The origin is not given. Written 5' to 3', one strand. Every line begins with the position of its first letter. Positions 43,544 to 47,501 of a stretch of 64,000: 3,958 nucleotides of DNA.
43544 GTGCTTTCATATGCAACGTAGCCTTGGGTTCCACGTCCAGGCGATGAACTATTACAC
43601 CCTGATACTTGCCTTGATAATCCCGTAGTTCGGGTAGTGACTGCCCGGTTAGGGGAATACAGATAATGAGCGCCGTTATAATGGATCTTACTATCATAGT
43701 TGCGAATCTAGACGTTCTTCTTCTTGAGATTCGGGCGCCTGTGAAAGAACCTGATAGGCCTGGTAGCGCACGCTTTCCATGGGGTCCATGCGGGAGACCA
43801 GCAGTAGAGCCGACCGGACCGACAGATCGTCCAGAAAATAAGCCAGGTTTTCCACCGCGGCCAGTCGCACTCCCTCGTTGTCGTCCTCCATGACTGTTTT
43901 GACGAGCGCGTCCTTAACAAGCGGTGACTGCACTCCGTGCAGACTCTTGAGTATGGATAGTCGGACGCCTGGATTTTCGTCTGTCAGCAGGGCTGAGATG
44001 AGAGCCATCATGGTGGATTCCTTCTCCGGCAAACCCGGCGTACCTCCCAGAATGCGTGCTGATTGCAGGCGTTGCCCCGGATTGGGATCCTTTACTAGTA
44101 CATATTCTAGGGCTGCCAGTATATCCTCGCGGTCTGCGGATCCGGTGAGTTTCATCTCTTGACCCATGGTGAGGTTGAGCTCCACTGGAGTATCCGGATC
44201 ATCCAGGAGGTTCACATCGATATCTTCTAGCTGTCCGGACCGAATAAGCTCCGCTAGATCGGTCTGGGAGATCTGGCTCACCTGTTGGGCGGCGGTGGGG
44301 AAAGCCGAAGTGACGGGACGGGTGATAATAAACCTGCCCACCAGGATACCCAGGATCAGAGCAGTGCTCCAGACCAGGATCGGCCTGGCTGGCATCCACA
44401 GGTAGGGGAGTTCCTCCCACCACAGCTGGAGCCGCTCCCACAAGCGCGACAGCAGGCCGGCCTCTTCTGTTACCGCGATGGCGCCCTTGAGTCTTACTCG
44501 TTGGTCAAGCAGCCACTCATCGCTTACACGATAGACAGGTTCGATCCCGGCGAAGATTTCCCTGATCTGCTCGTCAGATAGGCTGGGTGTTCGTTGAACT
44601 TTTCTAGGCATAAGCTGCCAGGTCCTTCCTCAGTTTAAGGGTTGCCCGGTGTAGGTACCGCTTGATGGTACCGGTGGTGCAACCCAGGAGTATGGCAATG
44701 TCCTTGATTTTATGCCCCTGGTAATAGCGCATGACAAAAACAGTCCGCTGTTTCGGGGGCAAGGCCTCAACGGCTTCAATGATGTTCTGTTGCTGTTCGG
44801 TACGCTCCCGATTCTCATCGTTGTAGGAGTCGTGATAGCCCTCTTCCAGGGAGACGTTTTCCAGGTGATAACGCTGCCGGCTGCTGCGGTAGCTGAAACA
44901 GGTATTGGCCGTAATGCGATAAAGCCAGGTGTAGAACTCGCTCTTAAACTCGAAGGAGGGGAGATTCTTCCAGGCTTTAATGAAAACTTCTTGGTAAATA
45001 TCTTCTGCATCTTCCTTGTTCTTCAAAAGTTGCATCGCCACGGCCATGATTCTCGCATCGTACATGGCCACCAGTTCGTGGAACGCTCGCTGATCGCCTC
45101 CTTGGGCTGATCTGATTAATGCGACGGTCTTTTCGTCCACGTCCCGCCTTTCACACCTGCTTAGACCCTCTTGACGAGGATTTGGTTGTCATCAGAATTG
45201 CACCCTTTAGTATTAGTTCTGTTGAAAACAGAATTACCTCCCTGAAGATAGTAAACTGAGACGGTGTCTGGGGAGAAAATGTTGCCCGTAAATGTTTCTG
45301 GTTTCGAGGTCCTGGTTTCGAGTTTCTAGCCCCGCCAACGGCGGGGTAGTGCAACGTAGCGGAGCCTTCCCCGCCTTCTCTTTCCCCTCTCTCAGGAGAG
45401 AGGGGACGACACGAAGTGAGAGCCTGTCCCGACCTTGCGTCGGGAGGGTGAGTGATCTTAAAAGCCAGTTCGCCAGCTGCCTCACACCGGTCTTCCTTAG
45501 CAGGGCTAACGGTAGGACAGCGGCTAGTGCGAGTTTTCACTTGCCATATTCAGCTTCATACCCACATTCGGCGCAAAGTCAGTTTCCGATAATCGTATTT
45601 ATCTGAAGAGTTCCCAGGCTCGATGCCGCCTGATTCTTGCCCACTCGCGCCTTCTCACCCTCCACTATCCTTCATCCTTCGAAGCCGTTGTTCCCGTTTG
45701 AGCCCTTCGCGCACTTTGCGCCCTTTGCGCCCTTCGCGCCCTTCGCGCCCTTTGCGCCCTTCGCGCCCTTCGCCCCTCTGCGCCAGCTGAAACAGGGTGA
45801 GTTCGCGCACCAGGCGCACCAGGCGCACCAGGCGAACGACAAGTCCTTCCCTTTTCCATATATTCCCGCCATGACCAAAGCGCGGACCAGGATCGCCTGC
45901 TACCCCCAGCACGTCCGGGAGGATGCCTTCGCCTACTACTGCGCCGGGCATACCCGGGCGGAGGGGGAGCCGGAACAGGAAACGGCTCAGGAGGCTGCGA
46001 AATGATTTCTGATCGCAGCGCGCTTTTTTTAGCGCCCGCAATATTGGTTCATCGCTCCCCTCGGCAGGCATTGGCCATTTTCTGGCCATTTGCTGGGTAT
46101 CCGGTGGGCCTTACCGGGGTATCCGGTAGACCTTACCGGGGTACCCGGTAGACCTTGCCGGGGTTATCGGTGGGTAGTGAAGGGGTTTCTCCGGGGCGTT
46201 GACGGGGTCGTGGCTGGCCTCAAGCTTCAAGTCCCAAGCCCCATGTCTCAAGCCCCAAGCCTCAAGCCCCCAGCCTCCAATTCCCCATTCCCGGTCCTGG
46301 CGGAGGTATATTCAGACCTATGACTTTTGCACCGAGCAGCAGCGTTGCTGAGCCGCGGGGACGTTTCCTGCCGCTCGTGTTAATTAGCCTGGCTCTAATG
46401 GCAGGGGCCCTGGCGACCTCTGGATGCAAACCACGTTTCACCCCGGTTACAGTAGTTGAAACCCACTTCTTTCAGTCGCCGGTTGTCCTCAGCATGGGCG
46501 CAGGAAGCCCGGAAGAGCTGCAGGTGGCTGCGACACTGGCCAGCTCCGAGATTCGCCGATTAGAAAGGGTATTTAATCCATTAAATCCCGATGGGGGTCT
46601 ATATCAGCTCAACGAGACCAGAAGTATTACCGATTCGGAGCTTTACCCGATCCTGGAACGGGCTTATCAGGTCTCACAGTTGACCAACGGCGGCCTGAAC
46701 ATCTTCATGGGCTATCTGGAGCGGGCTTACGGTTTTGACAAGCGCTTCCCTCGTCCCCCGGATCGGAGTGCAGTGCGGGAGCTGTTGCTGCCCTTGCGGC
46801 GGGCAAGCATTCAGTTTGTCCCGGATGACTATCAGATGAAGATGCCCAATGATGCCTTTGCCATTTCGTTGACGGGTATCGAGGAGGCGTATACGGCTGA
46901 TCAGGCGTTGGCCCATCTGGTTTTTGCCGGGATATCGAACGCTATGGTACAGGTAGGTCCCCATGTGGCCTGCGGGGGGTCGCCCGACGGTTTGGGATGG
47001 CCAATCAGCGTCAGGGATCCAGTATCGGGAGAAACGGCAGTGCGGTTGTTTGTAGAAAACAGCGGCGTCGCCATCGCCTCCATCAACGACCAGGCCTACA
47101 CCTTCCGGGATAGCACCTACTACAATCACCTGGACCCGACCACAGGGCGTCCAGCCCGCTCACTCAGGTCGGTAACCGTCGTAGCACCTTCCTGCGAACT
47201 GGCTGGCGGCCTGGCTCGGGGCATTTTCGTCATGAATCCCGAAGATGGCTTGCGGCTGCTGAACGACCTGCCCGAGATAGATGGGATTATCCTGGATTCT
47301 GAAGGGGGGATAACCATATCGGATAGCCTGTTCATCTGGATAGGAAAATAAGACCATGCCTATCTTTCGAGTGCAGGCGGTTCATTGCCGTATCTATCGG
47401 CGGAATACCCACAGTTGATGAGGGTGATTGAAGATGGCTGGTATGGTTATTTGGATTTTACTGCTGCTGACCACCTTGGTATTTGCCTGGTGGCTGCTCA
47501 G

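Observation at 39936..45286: Compact five-gene ECF-sigma operon combining a HEAT-repeat membrane protein, two toastrack-like repeat proteins and a beta-helix/Omp85-like fusion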

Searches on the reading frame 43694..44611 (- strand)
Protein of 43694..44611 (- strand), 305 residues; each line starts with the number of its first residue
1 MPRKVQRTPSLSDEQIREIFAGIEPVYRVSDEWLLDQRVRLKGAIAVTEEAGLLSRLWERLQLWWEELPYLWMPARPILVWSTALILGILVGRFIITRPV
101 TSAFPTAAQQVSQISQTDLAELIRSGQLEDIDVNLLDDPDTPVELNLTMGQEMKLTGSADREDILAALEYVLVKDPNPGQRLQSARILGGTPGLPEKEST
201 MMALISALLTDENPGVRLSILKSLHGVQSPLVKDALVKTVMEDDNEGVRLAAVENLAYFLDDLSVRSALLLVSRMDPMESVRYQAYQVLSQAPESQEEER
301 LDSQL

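Call 3: search_protein_families(library=pfam, proteins=[window:43694-44611:-], max_evalue=0.1)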
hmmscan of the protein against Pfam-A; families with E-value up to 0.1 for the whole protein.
window:43694-44611:- (305 aa): 4 families
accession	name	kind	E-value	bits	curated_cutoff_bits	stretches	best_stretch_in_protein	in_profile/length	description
PF13646.12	HEAT_2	-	1.8e-14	54.2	27.7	2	166-257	2-88/88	HEAT repeats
PF02985.28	HEAT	-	9.7e-09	35.1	23.5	0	239-261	7-29/31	HEAT repeat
PF21581.3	SCD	-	0.005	17.6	27.5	0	205-227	35-57/75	Stromalin conservative domain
PF13251.12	DUF4042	-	0.035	14.2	27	0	233-288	41-90/182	Domain of unknown function (DUF4042)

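Call 4: search_protein_families(library=ncbifam, proteins=[window:43694-44611:-], max_evalue=0.1)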
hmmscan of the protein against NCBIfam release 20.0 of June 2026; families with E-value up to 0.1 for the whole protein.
window:43694-44611:- (305 aa): 2 families
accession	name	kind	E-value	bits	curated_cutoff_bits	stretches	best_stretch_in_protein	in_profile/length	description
NF045915.1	PhycobilmeDegNblB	equivalog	5.2e-05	22.9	300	1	205-275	6-75/214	phycobilisome degradation protein NblB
NF010374.0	PRK13800.1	equivalog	0.0028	15.9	1196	1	198-288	620-708/898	fumarate reductase/succinate dehydrogenase flavoprotein subunit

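Call 25: find_homologous_proteins(query=window:43694-44611:-)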
Query window:43694-44611:- (305 aa): 50 proteins with E <= 0.001 among 6599 candidates.
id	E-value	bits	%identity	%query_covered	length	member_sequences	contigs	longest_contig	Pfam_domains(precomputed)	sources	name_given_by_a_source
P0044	2.4e-176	603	92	100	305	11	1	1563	PF02985.29,PF13646.13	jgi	-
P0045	1.5e-170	584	89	100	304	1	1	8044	PF02985.29,PF13646.13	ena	-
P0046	3.7e-170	583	88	100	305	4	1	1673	PF02985.29,PF13646.13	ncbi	-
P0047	4.2e-167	573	87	100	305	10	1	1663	PF02985.29,PF13646.13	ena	-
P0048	2.9e-148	511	79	100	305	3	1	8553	PF02985.29,PF13646.13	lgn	-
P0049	1.1e-144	499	76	100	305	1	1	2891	PF02985.29,PF13646.13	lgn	-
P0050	1.1e-143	496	76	100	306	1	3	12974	PF02985.29,PF13646.13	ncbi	-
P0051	7.8e-143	493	75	100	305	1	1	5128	PF02985.29,PF13646.13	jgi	-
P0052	7.8e-138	477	72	100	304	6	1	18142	PF02985.29,PF13646.13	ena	-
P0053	3.1e-137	475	73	100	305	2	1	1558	PF02985.29,PF13646.13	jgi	-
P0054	3.2e-137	475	72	100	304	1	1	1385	PF02985.29,PF13646.13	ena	-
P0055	1.1e-136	473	73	100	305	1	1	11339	PF02985.29,PF13646.13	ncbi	ncbi:MAG: HEAT repeat domain-containing protein [Candidatus Neomarinimicrobiota bacterium]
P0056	5.6e-136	471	72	100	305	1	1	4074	PF02985.29,PF13646.13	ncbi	-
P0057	2.4e-134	465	73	96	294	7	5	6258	PF02985.29,PF13646.13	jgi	jgi:hypothetical protein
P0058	6.8e-131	454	71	99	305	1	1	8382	PF02985.29,PF13646.13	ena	-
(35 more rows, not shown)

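Call 84: predict_structure(alignment_id=A6)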
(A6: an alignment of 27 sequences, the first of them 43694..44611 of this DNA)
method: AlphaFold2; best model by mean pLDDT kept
length: 305 residues; sequences in the alignment: 27
mean_pLDDT: 76.2   pTM: 0.57
mean pLDDT of the five models: 76.2, 73.0, 71.5, 71.4, 65.3
residues with pLDDT >= 90: 117; 70-90: 74; 50-70: 82; < 50: 32
segments of 3 or more residues with pLDDT < 50: 1-7, 96-113, 299-305
pLDDT, mean of each block of 10 residues (from residue 1): 49 69 59 79 61 59 61 55 64 47 33 58 71 83 81 81 89 92 93 89 96 97 94 97 97 96 94 97 97 63 46
secondary structure, 60 per line:
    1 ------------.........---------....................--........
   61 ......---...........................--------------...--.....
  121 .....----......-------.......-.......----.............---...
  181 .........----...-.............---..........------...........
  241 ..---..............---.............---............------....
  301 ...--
elements in order: H13-21 H31-50 H53-66 H70-96 H116-125 E130-135 E143-149 E151-157 H162-174 H178-189 H198-210 H214-223 H230-242 H246-259 H263-275 H279-290 H297-303

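Call 86: fold_search(model_id=the predicted structure, library=pdb)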
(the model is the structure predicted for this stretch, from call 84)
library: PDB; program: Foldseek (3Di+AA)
matches with E <= 10: 930; with E <= 0.001: 0
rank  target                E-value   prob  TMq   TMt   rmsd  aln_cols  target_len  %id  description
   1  4xvp_D                2.3e-03  1.00  0.33  0.58   3.3       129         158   26  X-ray structure of bGFP-C / EGFP complex (released 2015-08-19)
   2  6igx_D                3.8e-03  1.00  0.32  0.15   4.4       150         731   21  Crystal structure of human CAP-G in complex with CAP-H (released 2019-03-13)
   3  7q1e_C                6.6e-03  1.00  0.35  0.64   4.4       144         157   24  CPAP:TUBULIN:IIH5 ALPHAREP COMPLEX (released 2022-04-13)
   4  9t1m_E                8.5e-03  1.00  0.34  0.63   2.9       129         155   23  Nuclear export protein/Non-structural protein 2 (NEP/NS2) in complex with artificial alpha Rep protein (released 2025-11-12)
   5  6gwd_G                1.1e-02  1.00  0.32  0.57   3.5       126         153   26  Tubulin:iiH5 alphaRep complex (released 2019-01-30)
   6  5cwh                  1.2e-02  1.00  0.35  0.63   3.4       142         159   12  Crystal structure of de novo designed helical repeat protein DHR14 (released 2015-12-16)
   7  5n3u_B                1.4e-02  1.00  0.31  0.52   4.5       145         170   22  The structure of the complex of CpcE and CpcF of phycocyanin lyase from Nostoc sp. PCC7120 (released 2017-12-06)
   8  3ltm_A                1.5e-02  1.00  0.37  0.58   8.7       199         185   19  Structure of a new family of artificial alpha helicoidal repeat proteins (alpha-Rep) based on thermostable HEAT-like r (released 2010-10-13)
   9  7q1e_D                1.7e-02  1.00  0.34  0.64   3.0       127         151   25  CPAP:TUBULIN:IIH5 ALPHAREP COMPLEX (released 2022-04-13)
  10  3ltm_B                1.7e-02  1.00  0.35  0.56   3.7       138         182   24  Structure of a new family of artificial alpha helicoidal repeat proteins (alpha-Rep) based on thermostable HEAT-like r (released 2010-10-13)
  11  6gwc_C                2.3e-02  1.00  0.36  0.48   5.5       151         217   24  Tubulin:iE5 alphaRep complex (released 2019-01-30)
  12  6g4j_B                2.3e-02  1.00  0.32  0.70   3.4       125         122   25  Structure of the protein kinase YabT from Bacillus subtilis in complex with an alphaREP crystallization helper (released 2019-01-30)
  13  3woz_B                2.6e-02  0.96  0.26  0.33  11.0       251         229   10  Crystal structure of CLASP2 TOG domain (TOG3) (released 2015-05-27)
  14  8aw4_A                2.8e-02  1.00  0.35  0.55   4.6       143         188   25  Structure of a complex of biosynthetic proteins bB-E3 and bGFPD-YY (released 2022-12-28)
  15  6gwd_I                2.8e-02  1.00  0.31  0.56   3.5       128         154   26  Tubulin:iiH5 alphaRep complex (released 2019-01-30)
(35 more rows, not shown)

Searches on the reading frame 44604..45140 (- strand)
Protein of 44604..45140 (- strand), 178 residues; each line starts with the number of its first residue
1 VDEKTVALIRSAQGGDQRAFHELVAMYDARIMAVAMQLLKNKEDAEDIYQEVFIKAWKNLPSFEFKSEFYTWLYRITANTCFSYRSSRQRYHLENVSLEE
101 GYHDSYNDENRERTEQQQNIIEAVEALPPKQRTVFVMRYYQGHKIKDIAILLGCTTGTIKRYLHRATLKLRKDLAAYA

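Call 3: search_protein_families(library=pfam, proteins=[window:44604-45140:-], max_evalue=0.1)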
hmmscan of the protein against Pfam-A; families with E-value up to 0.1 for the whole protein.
window:44604-45140:- (178 aa): 14 families
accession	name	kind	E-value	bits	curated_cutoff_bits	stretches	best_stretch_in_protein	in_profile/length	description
PF08281.18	Sigma70_r4_2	-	1.7e-18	66.4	25.7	1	118-170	2-54/54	Sigma-70, region 4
PF04542.20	Sigma70_r2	-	3.3e-17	62.5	24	1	23-90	1-70/71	Sigma-70 region 2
PF04545.22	Sigma70_r4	-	1.4e-12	47.3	24.1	1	124-172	2-50/50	Sigma-70, region 4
PF07638.17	Sigma70_ECF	-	8.5e-09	36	21.1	1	7-174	6-183/185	ECF sigma factor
PF12645.13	HTH_16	-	3.1e-06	27.6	22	1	8-64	3-65/65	Helix-turn-helix domain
PF13384.12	HTH_23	-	3.6e-06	27.1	24.6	1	131-165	6-40/50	Homeodomain-like domain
PF02796.21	HTH_7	-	3.5e-05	24.3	23.8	1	138-164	17-43/45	Helix-turn-helix domain of resolvase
PF00196.25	GerE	-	0.0091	16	23.5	1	129-171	5-46/57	Bacterial regulatory proteins, luxR family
PF13551.12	HTH_29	-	0.013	16.1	28.1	1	136-166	5-36/64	Winged helix-turn helix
PF13518.12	HTH_28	-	0.015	15.9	25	1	132-165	2-35/52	Helix-turn-helix domain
PF06056.18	Terminase_5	-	0.039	14.3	20.3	0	139-165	10-36/58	Putative ATPase subunit of terminase (gpP-like)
PF13936.12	HTH_38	-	0.04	14.1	27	1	139-165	17-43/44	Helix-turn-helix domain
PF15978.11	TnsD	-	0.05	13.1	32.4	0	130-169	187-226/355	Tn7-like transposition protein D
PF02607.22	B12-binding_2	-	0.064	13.9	23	0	19-58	5-43/74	B12 binding domain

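Call 4: search_protein_families(library=ncbifam, proteins=[window:44604-45140:-], max_evalue=0.1)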
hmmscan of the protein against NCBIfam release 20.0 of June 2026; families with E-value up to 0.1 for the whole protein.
window:44604-45140:- (178 aa): 116 families (the best 25 are shown)
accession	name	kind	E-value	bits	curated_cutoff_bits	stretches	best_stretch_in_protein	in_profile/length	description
TIGR02985.1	Sig70_bacteroi1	subfamily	5.5e-36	124.2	126.4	1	19-174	2-162/162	RNA polymerase sigma-70 factor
NF007223.0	PRK09641.1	equivalog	6.2e-34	117.5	209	1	1-175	1-185/187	RNA polymerase sigma factor SigW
NF004113.0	PRK05602.1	equivalog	1.1e-33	116.7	208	1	6-176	33-203/211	RNA polymerase sigma factor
TIGR02937.1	sigma70-ECF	superfamily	2.1e-33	115.3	42.9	1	19-173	2-164/165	sigma-70 family RNA polymerase sigma factor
NF008888.0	PRK11922.1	equivalog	1e-31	110.4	204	1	5-175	17-197/231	RNA polymerase sigma factor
NF007225.0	PRK09643.1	equivalog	5.8e-31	107.8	190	1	7-176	16-184/204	RNA polymerase sigma factor SigM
NF009171.0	PRK12518.1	equivalog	8.8e-31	107.2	208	1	7-174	16-184/191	RNA polymerase sigma factor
NF007216.0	PRK09638.1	equivalog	1.7e-30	106.1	194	1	6-175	6-175/180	RNA polymerase sigma factor SigY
TIGR02954.1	Sig70_famx3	hypoth_equivalog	5.7e-30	104.3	188.5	1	5-174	3-167/170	RNA polymerase sigma-70 factor, TIGR02954 family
TIGR02948.1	SigW_bacill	equivalog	1.1e-29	103.9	243.1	1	3-175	3-185/187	RNA polymerase sigma factor SigW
TIGR02939.1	RpoE_Sigma70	equivalog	1.7e-29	103.2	236.15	1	5-174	7-186/190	RNA polymerase sigma factor RpoE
NF058625.1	sigma_PG0214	equivalog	1.8e-29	102.6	130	1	17-175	3-162/170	GFO_1088 family ECF-type sigma factor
NF006930.0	PRK09415.1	subfamily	7.4e-29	100.9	198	1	2-174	2-175/179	RNA polymerase factor sigma C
NF009166.1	PRK12513.1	equivalog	8.7e-29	100.6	206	1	7-177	11-189/193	RNA polymerase sigma factor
TIGR02983.1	SigE-fam_strep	subfamily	4.7e-28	98.1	141.55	1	16-175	4-159/162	SigE family RNA polymerase sigma factor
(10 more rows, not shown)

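Call 56: search_solved_structures(query=window:44604-45140:-, max_evalue=0.00001)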
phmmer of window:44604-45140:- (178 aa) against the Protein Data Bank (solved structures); distinct sequences matched with E-value up to 0.00001: 22.
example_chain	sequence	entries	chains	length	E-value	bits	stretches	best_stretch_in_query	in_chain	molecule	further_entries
6in7_B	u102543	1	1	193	8.9e-25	90.6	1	4-172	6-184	RNA polymerase sigma-H factor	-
8z6g_B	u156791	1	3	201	1e-24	90.4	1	4-172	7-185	RNA polymerase sigma factor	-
5wuq_A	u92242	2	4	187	1e-22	83.9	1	9-174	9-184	ECF RNA polymerase sigma factor SigW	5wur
1or7_A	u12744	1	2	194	6e-22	81.4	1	7-167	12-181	RNA polymerase sigma-E factor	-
6jbq_F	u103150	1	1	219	9e-22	80.8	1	7-167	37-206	ECF RNA polymerase sigma-E factor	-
2mao_A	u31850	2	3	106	1e-15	61.1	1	7-97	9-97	RNA polymerase sigma factor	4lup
9m9d_F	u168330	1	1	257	1.7e-15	60.4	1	18-177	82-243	ECF RNA polymerase sigma factor SigE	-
9m9e_F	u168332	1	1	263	1.8e-15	60.3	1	18-177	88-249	ECF RNA polymerase sigma factor SigE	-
9m98_F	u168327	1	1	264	1.8e-15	60.3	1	18-177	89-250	ECF RNA polymerase sigma factor SigE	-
2map_A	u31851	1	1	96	2e-15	60.2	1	7-89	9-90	RNA polymerase sigma factor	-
7qh5_A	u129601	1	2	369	7.1e-15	58.4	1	14-87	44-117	RNA polymerase sigma factor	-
5or5_A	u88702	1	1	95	1.6e-14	57.2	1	7-89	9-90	ECF RNA polymerase sigma-E factor,ECF RNA polymerase sigma factor SigW,ECF RNA polymerase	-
6jcy_F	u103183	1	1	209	3.8e-14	56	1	30-175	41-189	ECF RNA polymerase sigma factor SigH,ECF RNA polymerase sigma factor SigE,ECF RNA polymera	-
5zx2_F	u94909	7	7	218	7.6e-14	55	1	31-175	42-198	ECF RNA polymerase sigma factor SigH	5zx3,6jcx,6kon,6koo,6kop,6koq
5uxx_A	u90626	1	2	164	4.5e-12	49.3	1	29-172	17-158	RNA polymerase sigma factor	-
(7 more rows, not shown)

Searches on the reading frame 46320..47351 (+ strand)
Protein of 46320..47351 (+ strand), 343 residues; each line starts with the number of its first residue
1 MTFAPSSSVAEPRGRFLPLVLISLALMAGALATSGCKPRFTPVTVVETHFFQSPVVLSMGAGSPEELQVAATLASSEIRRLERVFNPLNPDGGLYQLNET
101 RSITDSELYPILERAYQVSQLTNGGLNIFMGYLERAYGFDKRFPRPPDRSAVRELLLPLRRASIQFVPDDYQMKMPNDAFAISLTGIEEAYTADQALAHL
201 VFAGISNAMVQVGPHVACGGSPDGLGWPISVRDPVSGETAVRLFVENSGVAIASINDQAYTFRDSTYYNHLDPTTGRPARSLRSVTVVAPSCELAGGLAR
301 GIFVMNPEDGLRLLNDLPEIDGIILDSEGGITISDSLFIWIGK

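Call 45: search_protein_families(library=pfam, proteins=[window:46320-47351:+], max_evalue=0.001)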
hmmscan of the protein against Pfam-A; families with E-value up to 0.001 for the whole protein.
window:46320-47351:+ (343 aa): 1 family
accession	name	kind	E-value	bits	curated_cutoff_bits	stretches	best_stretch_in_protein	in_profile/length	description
PF02424.20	ApbE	-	1.6e-42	146.3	25.6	1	72-322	15-264/266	ApbE family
